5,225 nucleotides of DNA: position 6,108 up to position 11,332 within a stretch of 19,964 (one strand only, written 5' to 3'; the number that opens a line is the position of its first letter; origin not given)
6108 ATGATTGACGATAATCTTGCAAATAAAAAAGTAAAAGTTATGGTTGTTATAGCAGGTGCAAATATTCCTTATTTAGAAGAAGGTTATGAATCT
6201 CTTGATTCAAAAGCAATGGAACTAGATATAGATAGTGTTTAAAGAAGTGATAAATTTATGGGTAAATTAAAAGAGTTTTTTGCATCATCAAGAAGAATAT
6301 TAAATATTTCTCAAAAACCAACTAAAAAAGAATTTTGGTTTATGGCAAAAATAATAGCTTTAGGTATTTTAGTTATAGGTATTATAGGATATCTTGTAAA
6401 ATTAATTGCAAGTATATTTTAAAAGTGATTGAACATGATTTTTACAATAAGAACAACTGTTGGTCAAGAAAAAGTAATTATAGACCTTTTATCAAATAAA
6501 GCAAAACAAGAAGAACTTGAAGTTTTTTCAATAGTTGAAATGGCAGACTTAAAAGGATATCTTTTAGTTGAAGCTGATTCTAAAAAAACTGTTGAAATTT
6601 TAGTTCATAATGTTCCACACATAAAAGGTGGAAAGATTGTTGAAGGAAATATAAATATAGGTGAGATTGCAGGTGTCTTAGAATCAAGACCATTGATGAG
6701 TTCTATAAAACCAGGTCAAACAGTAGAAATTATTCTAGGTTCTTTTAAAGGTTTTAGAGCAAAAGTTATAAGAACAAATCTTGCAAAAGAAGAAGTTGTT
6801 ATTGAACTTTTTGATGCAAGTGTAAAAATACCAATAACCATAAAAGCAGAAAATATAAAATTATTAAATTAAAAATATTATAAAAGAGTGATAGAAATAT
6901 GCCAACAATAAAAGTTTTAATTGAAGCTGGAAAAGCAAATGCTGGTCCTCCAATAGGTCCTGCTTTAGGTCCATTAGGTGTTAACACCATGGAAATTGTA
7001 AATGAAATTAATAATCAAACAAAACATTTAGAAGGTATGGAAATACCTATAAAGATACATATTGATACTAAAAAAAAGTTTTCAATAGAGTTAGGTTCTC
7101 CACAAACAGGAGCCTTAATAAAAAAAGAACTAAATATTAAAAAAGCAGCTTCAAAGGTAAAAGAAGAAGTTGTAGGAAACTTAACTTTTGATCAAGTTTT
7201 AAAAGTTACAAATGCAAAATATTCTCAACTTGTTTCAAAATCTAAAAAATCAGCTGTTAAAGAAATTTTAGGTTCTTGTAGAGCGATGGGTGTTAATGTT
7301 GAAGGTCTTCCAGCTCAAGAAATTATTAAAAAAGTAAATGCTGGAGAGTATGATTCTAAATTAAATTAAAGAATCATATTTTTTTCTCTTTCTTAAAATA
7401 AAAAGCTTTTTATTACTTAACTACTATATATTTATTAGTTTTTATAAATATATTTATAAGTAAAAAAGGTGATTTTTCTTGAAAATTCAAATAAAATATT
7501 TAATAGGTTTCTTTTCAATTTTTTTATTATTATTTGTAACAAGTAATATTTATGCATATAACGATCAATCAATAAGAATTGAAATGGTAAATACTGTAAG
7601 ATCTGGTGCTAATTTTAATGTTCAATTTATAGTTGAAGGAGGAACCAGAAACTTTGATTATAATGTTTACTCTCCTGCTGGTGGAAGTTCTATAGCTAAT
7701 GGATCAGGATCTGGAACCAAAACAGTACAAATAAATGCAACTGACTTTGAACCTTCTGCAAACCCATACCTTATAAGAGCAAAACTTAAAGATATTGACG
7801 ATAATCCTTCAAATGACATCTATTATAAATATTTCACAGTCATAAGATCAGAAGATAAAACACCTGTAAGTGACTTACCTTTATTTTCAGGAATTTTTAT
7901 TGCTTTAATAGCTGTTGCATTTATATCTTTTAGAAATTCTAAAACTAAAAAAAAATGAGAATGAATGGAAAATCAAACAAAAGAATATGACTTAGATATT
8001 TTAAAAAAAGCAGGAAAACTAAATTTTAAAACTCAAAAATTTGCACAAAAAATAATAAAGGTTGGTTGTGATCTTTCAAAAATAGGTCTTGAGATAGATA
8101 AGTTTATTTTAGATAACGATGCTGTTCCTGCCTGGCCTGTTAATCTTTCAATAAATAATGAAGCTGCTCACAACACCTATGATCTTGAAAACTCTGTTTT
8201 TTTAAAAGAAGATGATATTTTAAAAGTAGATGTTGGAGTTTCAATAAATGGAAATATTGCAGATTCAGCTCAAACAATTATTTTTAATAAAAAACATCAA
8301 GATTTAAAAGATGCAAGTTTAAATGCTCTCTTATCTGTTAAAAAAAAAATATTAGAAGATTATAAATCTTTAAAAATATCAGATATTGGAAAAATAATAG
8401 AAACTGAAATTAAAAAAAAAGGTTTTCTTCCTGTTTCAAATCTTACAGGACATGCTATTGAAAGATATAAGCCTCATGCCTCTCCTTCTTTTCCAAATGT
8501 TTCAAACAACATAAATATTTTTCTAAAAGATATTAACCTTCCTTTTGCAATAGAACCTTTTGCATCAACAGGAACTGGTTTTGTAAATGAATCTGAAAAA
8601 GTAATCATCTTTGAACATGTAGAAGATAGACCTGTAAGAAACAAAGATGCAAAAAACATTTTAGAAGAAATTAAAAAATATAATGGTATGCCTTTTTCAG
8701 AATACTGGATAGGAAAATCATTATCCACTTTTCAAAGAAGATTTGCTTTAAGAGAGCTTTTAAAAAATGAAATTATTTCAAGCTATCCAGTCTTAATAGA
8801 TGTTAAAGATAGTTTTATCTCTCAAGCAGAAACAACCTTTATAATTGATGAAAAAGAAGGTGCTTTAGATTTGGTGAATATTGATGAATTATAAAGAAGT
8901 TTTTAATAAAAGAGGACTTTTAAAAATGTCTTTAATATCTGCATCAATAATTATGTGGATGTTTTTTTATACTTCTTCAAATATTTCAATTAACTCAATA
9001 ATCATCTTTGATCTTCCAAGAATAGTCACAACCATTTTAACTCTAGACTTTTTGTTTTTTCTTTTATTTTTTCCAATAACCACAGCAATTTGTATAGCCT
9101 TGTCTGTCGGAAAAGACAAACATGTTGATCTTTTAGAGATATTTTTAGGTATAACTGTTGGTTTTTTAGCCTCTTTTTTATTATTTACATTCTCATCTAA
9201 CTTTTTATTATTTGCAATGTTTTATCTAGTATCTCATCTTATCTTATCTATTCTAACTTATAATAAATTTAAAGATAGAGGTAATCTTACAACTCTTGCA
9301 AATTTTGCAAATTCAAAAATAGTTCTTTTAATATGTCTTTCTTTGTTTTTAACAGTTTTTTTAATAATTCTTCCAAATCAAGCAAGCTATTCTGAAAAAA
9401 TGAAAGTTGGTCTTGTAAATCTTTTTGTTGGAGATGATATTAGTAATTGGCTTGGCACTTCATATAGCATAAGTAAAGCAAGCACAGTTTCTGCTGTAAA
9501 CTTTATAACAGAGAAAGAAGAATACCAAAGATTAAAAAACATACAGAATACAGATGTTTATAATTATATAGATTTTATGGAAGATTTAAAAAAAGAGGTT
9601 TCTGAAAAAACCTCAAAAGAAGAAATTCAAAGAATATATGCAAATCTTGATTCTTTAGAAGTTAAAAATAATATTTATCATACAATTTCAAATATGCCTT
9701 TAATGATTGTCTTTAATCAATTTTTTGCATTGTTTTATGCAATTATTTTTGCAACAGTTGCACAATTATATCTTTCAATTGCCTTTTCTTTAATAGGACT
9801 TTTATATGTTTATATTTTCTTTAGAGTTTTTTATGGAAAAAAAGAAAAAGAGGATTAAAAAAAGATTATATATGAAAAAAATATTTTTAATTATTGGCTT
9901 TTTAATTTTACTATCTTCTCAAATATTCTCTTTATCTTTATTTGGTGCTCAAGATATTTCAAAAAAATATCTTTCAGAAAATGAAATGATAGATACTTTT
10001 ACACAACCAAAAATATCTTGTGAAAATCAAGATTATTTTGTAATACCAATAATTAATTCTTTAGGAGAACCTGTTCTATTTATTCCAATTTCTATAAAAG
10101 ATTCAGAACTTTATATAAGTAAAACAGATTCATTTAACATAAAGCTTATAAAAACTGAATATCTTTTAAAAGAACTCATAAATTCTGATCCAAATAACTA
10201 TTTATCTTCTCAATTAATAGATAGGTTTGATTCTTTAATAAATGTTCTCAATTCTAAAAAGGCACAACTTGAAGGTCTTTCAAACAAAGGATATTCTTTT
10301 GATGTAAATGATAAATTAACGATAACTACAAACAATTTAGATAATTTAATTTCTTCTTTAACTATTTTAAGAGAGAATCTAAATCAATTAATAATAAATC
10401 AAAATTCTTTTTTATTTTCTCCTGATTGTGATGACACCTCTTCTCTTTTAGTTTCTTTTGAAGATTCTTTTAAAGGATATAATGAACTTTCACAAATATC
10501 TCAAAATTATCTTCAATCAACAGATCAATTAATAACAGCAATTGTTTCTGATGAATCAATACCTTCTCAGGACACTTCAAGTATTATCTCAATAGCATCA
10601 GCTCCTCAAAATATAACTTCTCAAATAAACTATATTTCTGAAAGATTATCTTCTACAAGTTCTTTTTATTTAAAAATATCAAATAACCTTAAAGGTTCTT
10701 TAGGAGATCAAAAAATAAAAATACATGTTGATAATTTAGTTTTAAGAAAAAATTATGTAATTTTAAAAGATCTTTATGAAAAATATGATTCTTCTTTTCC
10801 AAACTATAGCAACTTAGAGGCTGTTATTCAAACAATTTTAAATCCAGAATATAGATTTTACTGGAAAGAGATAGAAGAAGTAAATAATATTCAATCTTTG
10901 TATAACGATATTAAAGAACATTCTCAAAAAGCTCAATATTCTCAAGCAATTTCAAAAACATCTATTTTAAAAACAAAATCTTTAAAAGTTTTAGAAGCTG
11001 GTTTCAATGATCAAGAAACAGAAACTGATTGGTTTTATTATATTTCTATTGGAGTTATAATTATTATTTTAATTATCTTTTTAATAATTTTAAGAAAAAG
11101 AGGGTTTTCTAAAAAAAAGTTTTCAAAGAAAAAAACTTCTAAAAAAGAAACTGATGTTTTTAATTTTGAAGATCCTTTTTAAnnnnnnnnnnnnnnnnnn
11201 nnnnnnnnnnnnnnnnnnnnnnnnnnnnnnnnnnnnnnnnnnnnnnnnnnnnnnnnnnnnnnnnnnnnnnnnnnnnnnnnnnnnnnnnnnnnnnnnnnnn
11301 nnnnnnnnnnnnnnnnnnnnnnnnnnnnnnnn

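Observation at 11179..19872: Non-canonical type IV filament-like surface-appendage locus with no platform protein or prepilin peptidase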

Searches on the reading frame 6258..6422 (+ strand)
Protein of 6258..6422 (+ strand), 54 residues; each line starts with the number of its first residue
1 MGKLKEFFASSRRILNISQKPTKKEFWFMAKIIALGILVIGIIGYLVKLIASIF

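Call 93: search_protein_families(library=pfam, proteins=[window:6258-6422:+], max_evalue=0.01)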
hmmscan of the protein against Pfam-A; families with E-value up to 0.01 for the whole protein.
window:6258-6422:+ (54 aa): 1 family
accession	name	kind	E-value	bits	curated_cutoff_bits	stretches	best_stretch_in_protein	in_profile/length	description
PF00584.25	SecE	-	1.4e-08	35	22.7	1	5-53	1-49/55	SecE/Sec61-gamma subunits of protein translocation complex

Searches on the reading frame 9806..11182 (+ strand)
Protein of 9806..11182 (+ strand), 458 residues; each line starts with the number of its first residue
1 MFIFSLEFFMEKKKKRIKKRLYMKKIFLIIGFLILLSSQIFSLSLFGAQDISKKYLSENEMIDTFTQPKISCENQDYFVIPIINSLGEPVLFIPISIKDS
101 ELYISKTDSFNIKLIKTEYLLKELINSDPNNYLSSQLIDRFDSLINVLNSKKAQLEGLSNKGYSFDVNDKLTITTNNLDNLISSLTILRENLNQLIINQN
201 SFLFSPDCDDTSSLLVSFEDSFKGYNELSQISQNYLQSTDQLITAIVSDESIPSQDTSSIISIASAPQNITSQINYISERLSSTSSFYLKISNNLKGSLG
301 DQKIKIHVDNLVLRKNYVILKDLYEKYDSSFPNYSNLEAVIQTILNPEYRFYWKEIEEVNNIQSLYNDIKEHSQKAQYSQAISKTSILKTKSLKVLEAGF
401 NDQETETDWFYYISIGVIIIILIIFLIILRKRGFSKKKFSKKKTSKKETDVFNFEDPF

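Call 5: search_protein_families(library=pfam, proteins=[window:9806-11182:+], max_evalue=1)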
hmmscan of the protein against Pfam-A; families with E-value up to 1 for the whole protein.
window:9806-11182:+ (458 aa): 6 families
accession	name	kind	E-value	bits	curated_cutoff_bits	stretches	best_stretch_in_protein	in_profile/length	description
PF02009.21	RIFIN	-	0.00091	19.7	32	1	305-443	181-319/327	Rifin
PF10661.14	EssA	-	0.012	16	24.1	1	371-431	89-144/147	WXG100 protein secretion system (Wss), protein EssA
PF12650.12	DUF3784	-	0.032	14.9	28.1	1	403-432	64-93/94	Domain of unknown function (DUF3784)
PF17343.7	DUF5373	-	0.058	13.7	28.7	0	3-52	65-117/182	Family of unknown function (DUF5373)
PF07666.16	MpPF26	-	0.085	13.4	37.2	1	412-444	11-44/75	M penetrans paralogue family 26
PF14995.11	TMEM107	-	0.27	12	26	1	386-427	26-67/123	Transmembrane protein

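Call 6: search_protein_families(library=ncbifam, proteins=[window:9806-11182:+], max_evalue=1)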
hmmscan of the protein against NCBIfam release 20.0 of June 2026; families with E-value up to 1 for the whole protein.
window:9806-11182:+ (458 aa): 4 families
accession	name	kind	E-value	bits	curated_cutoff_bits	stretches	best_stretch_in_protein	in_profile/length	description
NF033218.1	anchor_AmaP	equivalog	0.0023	17.8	55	1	398-435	34-71/166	alkaline shock response membrane anchor protein AmaP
TIGR01477.1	RIFIN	paralog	0.0045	16.8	176.95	1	308-443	215-348/356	variant surface antigen, rifin family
TIGR04370.1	glyco_rpt_poly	subfamily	0.058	12.4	40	1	408-449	40-81/396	oligosaccharide repeat unit polymerase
TIGR00939.1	2a57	subfamily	0.071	11.8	297.5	1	404-449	170-215/439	nucleoside Transporter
